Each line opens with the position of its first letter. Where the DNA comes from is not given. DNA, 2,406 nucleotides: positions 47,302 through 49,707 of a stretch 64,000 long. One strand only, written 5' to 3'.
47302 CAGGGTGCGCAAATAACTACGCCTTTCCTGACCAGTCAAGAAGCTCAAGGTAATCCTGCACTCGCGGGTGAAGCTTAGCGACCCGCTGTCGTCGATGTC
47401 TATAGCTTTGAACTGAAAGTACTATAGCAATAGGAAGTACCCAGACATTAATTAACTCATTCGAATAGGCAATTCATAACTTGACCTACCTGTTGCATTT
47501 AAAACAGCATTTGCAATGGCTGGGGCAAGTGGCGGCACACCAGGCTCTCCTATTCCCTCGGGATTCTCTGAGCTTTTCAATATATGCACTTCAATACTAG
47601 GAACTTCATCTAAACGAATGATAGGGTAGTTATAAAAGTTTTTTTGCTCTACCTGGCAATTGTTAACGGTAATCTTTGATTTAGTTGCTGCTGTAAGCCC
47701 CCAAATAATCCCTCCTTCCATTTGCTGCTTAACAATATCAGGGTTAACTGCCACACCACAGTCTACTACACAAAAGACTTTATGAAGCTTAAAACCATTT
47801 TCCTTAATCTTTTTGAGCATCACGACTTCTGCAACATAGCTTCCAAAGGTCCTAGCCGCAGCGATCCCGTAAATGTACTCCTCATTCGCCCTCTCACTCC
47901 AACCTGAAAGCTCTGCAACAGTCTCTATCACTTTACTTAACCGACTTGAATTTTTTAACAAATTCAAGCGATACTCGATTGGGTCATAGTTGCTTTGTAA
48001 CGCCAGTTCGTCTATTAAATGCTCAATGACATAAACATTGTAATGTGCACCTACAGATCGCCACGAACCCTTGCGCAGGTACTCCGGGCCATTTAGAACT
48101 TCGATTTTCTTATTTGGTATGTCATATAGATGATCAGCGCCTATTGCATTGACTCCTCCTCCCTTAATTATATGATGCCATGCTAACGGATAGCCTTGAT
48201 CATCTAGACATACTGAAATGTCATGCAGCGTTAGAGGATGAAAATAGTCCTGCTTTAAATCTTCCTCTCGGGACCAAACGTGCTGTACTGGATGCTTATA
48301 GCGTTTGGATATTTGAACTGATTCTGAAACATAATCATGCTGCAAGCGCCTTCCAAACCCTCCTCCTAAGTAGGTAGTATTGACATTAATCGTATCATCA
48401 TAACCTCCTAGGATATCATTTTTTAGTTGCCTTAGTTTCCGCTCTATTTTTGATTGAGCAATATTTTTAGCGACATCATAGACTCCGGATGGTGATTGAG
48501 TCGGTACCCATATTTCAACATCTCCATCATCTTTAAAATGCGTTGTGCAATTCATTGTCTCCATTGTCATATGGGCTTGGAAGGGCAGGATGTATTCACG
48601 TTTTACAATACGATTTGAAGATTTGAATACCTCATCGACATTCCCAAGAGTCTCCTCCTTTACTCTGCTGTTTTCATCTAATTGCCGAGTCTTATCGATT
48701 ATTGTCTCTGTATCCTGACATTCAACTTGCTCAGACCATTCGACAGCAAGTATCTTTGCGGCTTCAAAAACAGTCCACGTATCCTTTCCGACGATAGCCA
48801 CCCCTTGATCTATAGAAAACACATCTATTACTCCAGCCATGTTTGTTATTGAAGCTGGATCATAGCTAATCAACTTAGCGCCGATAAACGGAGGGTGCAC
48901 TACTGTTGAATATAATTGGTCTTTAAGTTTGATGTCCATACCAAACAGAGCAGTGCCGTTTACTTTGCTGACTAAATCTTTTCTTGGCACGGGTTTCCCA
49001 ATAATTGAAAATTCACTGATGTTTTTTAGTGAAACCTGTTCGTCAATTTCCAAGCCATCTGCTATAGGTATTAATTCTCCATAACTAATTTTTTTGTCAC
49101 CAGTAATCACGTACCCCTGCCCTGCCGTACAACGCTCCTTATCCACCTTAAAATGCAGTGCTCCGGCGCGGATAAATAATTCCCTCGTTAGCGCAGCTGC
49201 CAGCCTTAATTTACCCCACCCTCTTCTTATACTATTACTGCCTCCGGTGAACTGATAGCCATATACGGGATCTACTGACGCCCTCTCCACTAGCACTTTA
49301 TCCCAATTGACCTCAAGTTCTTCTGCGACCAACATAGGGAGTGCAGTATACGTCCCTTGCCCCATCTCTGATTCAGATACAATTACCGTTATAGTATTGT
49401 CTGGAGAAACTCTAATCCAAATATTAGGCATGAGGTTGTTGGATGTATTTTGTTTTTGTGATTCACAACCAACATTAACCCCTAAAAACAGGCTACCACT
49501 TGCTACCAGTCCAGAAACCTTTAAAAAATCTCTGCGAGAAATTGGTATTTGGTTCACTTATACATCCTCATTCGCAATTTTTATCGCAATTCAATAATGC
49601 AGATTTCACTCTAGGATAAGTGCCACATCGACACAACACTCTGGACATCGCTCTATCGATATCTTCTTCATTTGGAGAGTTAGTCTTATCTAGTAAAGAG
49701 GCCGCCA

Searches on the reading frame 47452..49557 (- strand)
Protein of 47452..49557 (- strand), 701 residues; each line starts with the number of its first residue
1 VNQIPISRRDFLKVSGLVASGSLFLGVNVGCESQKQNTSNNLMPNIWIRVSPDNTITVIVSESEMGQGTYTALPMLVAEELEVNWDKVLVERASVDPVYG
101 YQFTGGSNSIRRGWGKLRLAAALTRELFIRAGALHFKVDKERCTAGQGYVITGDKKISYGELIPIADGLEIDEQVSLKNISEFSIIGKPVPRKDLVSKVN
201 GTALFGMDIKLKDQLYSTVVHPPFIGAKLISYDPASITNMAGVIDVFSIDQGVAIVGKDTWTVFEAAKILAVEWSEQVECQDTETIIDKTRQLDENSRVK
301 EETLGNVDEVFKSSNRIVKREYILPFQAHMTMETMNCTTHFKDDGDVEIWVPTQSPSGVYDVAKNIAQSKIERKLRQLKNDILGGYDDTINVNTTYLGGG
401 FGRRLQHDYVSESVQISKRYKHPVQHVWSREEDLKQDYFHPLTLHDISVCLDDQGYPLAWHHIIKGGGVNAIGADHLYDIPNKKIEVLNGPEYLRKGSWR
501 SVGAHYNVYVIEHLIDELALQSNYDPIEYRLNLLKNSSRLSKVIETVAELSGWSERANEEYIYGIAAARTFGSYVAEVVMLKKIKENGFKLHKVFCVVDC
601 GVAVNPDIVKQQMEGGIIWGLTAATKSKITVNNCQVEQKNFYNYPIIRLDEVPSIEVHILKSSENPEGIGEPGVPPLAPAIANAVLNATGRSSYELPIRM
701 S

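Call 62: search_protein_families(library=pfam, proteins=[window:47452-49557:-], max_evalue=0.000001)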
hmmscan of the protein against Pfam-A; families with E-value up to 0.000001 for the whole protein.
window:47452-49557:- (701 aa): 2 families
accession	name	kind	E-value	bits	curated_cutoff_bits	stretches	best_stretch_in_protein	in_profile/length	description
PF20256.3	MoCoBD_2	-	4.5e-28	99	27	2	41-173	47-179/283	Molybdopterin cofactor-binding domain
PF02738.23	MoCoBD_1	-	2.4e-23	83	27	1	301-531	12-241/244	Molybdopterin cofactor-binding domain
